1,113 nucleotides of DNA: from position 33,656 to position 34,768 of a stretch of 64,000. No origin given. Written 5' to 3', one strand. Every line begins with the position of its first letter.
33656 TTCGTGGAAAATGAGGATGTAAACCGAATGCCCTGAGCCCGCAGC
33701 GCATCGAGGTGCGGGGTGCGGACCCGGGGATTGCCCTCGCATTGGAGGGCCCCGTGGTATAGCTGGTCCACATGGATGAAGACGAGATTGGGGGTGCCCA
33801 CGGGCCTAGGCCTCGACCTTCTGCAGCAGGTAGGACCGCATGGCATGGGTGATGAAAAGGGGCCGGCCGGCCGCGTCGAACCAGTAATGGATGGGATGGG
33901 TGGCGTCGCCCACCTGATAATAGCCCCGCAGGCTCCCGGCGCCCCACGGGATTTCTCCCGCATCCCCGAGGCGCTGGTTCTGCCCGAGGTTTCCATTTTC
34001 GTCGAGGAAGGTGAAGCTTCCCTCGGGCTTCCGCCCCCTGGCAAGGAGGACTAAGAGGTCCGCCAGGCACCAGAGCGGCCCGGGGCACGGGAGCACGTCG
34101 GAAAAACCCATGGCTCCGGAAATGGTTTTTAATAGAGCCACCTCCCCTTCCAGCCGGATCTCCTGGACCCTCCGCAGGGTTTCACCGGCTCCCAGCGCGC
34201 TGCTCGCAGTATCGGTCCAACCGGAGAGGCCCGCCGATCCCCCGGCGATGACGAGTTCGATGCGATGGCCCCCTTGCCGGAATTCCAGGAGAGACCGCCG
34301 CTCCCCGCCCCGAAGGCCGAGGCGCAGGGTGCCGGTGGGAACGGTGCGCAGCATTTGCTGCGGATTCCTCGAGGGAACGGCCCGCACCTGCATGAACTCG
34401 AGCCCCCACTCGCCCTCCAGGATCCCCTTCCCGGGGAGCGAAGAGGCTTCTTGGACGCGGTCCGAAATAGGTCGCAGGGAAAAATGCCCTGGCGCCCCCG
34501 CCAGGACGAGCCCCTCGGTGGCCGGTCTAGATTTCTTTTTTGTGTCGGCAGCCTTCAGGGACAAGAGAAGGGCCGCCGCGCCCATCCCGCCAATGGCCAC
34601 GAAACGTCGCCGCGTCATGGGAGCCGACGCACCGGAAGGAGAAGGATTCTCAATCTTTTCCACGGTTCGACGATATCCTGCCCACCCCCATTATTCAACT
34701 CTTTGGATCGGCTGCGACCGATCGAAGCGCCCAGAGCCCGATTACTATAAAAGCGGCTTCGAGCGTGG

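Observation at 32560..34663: Signal-less Cys-type sulfatase translationally coupled to a Tat-signal protein of unknown function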

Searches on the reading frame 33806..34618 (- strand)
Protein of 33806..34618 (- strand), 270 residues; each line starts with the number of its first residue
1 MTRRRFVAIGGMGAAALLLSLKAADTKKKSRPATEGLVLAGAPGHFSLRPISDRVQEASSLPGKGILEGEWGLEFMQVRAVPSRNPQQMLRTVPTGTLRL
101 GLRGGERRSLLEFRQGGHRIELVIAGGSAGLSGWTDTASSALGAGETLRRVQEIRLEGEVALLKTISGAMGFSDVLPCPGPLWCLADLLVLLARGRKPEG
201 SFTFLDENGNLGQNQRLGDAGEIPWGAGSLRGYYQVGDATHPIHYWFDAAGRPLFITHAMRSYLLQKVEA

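Call 6: search_protein_families(library=pfam, proteins=[window:33806-34618:-], max_evalue=0.01)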
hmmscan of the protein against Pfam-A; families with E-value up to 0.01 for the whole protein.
window:33806-34618:- (270 aa): 0 families

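Call 7: search_protein_families(library=ncbifam, proteins=[window:33806-34618:-], max_evalue=0.1)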
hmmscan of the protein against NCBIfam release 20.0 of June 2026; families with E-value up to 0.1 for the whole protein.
window:33806-34618:- (270 aa): 0 families

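Call 8: find_homologous_proteins(query=window:33806-34618:-, max_evalue=0.001)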
Query window:33806-34618:- (270 aa): 1 proteins with E <= 0.001 among 8000 candidates.
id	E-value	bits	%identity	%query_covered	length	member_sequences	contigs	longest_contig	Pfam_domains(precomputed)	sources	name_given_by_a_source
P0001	9.1e-175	598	100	100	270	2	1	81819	-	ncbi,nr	ncbi:MAG: hypothetical protein J0L75_06030 [Spirochaetes bacterium]|nr:hypothetical protein [Spiroch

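Call 19: search_protein_representatives(protein=window:33806-34618:-)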
Query: 270 residues. Proteins with E-value up to 0.001 (for the whole library): 17; up to 1e-10: 3; up to 1e-30: 1. The best 17 are listed.
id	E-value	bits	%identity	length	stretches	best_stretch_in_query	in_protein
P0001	2.9e-175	597.9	100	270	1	1-270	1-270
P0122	1.3e-19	87.5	33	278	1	9-266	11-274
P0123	8.3e-18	81.6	32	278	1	2-266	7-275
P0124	5.1e-10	56.0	44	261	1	178-268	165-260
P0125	6.5e-08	49.1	30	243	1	39-265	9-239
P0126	2.7e-07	47.1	39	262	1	176-269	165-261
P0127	4.1e-06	43.2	30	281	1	45-266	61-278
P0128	4.9e-06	43.0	31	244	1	45-267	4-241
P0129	1.5e-05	41.4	38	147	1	175-266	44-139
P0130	2.6e-05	40.6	39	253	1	182-268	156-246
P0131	5.1e-05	39.6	30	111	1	177-269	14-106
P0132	5.9e-05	39.4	34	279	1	149-266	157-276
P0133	1.2e-04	38.4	32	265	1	130-265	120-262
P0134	1.6e-04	38.1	29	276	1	2-267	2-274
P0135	2.8e-04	37.2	31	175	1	149-268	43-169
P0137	4.5e-04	36.5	29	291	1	2-266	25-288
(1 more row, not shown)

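Call 22: find_homologous_proteins(query=A1, max_evalue=0.001)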
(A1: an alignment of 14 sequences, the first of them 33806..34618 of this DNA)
Query A1 (14 sequences) (270 aa, profile of the alignment): 26 proteins with E <= 0.001 among 8000 candidates.
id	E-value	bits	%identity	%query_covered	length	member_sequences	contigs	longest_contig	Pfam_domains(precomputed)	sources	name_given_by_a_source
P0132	2.5e-87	311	33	44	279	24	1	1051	-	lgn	-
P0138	1.1e-83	299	29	44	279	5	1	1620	-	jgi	-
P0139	7.0e-81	290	33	44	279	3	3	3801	-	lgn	-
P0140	9.9e-80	286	31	44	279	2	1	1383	-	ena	-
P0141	2.0e-78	282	27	46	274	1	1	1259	-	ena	-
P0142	5.4e-78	281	30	42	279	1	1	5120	-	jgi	jgi:hypothetical protein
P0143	1.2e-76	276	28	47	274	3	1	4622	-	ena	-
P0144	1.6e-76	276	30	44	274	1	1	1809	-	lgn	-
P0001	1.1e-70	257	100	100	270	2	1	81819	-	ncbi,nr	ncbi:MAG: hypothetical protein J0L75_06030 [Spirochaetes bacterium]|nr:hypothetical protein [Spiroch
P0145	1.2e-68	250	26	45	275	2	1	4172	-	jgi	jgi:hypothetical protein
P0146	1.4e-62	230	31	46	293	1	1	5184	-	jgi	-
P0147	7.4e-62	228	34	46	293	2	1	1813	-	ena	-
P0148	1.8e-61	226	27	91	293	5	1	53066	-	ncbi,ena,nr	ncbi:MAG TPA: hypothetical protein VMW24_12490 [Sedimentisphaerales bacterium]|nr:hypothetical prote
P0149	2.2e-61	226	33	44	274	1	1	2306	-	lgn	-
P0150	3.4e-60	222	30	44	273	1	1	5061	-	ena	-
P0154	6.1e-59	218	35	34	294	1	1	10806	-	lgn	-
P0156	6.9e-57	211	33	44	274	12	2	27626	-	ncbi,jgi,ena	-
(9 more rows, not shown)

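Call 24: find_encoding_contigs(protein=P0148, flank=5000, max_places=2)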
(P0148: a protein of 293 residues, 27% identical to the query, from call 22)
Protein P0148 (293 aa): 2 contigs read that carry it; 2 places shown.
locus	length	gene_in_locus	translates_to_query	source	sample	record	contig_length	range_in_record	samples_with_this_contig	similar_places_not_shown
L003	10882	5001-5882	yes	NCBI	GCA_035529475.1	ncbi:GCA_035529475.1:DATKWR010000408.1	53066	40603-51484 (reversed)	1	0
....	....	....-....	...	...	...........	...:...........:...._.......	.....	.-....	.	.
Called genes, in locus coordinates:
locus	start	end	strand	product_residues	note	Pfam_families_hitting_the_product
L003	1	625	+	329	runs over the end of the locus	PF07632:Sde182_NH-like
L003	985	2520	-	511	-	PF00884:Sulfatase, PF01663:Phosphodiest (faint), PF16347:SGSH_C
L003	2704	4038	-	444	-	PF22244:GCE_fung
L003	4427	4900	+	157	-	PF03073:TspO_MBR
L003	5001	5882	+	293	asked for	-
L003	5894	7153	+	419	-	PF00884:Sulfatase, PF01663:Phosphodiest, PF16347:SGSH_C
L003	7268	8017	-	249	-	-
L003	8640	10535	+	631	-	PF07940:Hepar_II_III_C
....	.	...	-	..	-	?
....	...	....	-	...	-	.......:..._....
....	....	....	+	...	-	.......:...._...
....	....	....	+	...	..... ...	-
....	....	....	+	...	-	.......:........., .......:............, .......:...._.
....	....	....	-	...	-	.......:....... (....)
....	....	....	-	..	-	-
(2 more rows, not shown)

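Call 25: find_encoding_contigs(protein=P0156, flank=5000, max_places=2)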
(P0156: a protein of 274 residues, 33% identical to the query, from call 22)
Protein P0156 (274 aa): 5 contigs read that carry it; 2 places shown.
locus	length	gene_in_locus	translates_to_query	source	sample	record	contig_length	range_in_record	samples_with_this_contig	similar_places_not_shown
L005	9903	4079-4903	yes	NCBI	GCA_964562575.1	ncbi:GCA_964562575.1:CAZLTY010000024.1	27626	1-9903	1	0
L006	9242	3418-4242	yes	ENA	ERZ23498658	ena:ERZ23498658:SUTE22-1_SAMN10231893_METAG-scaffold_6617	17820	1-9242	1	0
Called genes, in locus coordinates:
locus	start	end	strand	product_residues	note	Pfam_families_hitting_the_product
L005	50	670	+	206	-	-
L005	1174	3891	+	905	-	PF00690:Cation_ATPase_N, PF00122:E1-E2_ATPase, PF00702:Hydrolase, PF13246:Cation_ATPase, PF00689:Cation_ATPase_C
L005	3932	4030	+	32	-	-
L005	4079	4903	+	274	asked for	-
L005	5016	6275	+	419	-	PF00884:Sulfatase, PF01663:Phosphodiest (weak), PF16347:SGSH_C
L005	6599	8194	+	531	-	PF00884:Sulfatase, PF16347:SGSH_C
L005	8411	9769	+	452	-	PF01408:GFO_IDH_MocA, PF19051:GFO_IDH_MocA_C2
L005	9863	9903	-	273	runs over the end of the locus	PF01261:AP_endonuc_2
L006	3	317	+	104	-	?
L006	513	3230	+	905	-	PF00690:Cation_ATPase_N, PF00122:E1-E2_ATPase, PF00702:Hydrolase, PF13246:Cation_ATPase, PF00689:Cation_ATPase_C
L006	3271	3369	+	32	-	-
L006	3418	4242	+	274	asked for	-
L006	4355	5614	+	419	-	PF00884:Sulfatase, PF01663:Phosphodiest (weak), PF16347:SGSH_C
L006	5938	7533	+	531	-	PF00884:Sulfatase, PF16347:SGSH_C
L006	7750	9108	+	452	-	PF01408:GFO_IDH_MocA, PF19051:GFO_IDH_MocA_C2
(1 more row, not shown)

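Call 26: find_encoding_contigs(protein=P0154, flank=5000, max_places=2)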
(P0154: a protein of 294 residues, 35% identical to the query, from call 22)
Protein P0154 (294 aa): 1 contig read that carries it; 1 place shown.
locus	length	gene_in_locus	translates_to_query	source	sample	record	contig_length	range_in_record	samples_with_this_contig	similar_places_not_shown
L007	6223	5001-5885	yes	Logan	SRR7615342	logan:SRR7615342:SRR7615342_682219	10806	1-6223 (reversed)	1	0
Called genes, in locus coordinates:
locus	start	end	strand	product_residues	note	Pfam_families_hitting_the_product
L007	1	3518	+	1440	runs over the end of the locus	PF14331:IcmF-related_N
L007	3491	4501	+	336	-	-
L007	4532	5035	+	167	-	-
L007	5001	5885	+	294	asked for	-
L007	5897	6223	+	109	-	?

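Call 36: predict_structure(alignment_id=A2)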
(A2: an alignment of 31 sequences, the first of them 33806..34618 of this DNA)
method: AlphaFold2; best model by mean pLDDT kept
length: 270 residues; sequences in the alignment: 31
mean_pLDDT: 79.3   pTM: 0.78
mean pLDDT of the five models: 79.3, 78.3, 77.4, 72.3, 71.5
residues with pLDDT >= 90: 107; 70-90: 87; 50-70: 46; < 50: 30
segments of 3 or more residues with pLDDT < 50: 10-15, 17-27, 31-42
pLDDT, mean of each block of 10 residues (from residue 1): 56 48 48 43 77 84 75 94 90 94 78 87 77 85 61 79 54 76 91 93 90 94 92 92 95 94 92
secondary structure, 60 per line:
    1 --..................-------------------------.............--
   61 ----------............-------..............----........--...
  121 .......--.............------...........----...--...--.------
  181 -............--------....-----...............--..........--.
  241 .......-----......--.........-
elements in order: H3-20 H46-58 E71-82 E90-103 E108-115 E118-127 E130-142 E149-159 E164-166 E182-184 H185-193 E202-205 E211-225 E228-237 E240-247 E253-258 E261-269

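Call 44: search_solved_structures(query=A2, max_evalue=10)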
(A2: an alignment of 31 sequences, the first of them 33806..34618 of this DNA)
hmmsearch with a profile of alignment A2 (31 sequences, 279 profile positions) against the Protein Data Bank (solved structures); distinct sequences matched with E-value up to 10: 2.
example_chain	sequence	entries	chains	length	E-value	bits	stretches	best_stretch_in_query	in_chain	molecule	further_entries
4yzz_A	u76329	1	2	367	1.3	11.8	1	2-49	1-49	TRAP TRANSPORTER SOLUTE BINDING PROTEIN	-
4yic_A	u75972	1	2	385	1.4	11.8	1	2-49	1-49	TRAP TRANSPORTER SOLUTE BINDING PROTEIN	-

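Call 62: search_protein_families(library=pfam, alignment_id=A2, max_evalue=0.1)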
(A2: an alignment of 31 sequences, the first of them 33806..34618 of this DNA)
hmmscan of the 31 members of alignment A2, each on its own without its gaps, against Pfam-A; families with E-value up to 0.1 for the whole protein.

A. member 1, window:33806-34618:- (270 aa): 0 families

B. families by the number of members that match (of 31 scanned): 6 families
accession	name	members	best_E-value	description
PF16533.10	SOAR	1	0.012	STIM1 Orai1-activating region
PF10518.14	TAT_signal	1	0.015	TAT (twin-arginine translocation) pathway signal sequence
PF07021.18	MetW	1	0.029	Methionine biosynthesis protein MetW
PF19916.4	VMAP-M0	1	0.041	vWA-MoxR associated protein middle region 0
PF19545.4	DUF6069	1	0.087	Family of unknown function (DUF6069)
PF21338.2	Top1B_N_bact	1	0.087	Bacterial DNA topoisomerase IB, N-terminal domain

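Call 63: search_protein_families(library=ncbifam, alignment_id=A2, max_evalue=0.1)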
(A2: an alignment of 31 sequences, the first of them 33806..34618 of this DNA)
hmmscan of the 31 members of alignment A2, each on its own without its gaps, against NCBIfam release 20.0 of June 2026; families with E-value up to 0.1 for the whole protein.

A. member 1, window:33806-34618:- (270 aa): 0 families

B. families by the number of members that match (of 31 scanned): 3 families
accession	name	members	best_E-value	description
TIGR01409.1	TAT_signal_seq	2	0.036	twin-arginine translocation signal domain-containing protein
NF005536.0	PRK07198.1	1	0.07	GTP cyclohydrolase II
NF038398.1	blaPLA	1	0.086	PLA family class A beta-lactamase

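Call 79: find_encoding_contigs(protein=P0125, flank=3000, max_places=2)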
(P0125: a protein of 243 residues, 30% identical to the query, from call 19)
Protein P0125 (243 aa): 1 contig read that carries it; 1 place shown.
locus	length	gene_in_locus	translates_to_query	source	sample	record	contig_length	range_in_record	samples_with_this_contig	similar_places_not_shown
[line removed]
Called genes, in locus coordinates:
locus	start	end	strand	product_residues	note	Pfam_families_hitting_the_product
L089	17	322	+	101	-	-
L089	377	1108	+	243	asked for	-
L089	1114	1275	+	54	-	?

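Call 80: find_encoding_contigs(protein=P0137, flank=3000, max_places=2)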
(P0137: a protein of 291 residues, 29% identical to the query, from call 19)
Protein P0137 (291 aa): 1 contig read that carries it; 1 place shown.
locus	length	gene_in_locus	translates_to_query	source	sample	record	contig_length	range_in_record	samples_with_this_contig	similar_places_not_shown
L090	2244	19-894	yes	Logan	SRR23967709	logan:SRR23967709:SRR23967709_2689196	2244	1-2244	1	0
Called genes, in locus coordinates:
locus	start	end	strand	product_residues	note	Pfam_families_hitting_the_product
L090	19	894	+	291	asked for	-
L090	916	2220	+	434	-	PF00884:Sulfatase, PF01663:Phosphodiest (weak), PF16347:SGSH_C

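Call 81: find_encoding_contigs(protein=P0128, flank=3000, max_places=2)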
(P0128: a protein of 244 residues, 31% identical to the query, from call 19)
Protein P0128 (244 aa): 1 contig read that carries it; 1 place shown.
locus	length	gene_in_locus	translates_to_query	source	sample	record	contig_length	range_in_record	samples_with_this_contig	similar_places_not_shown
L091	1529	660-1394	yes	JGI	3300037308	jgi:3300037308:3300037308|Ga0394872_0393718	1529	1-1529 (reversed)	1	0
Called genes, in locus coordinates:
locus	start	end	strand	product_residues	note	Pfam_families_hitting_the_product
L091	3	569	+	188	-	?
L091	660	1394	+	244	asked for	-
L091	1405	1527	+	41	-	?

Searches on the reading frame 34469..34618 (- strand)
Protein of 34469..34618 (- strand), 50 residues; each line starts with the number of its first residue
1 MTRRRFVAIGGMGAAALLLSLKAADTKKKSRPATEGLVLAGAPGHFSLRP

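Call 57: search_protein_families(library=pfam, proteins=[window:34469-34618:-], max_evalue=10)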
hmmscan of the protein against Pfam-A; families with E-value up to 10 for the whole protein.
seq(50 aa): 1 family
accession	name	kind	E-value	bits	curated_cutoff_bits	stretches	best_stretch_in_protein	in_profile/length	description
PF10518.14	TAT_signal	-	0.076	13.5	22.7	1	1-19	2-20/21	TAT (twin-arginine translocation) pathway signal sequence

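Call 58: search_protein_families(library=ncbifam, proteins=[window:34469-34618:-], max_evalue=10)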
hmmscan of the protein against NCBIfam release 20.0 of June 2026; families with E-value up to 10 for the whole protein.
seq(50 aa): 1 family
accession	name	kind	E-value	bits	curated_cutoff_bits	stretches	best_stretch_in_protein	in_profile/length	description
TIGR01409.1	TAT_signal_seq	domain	1.6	9.2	16.7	1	2-21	2-21/29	twin-arginine translocation signal domain-containing protein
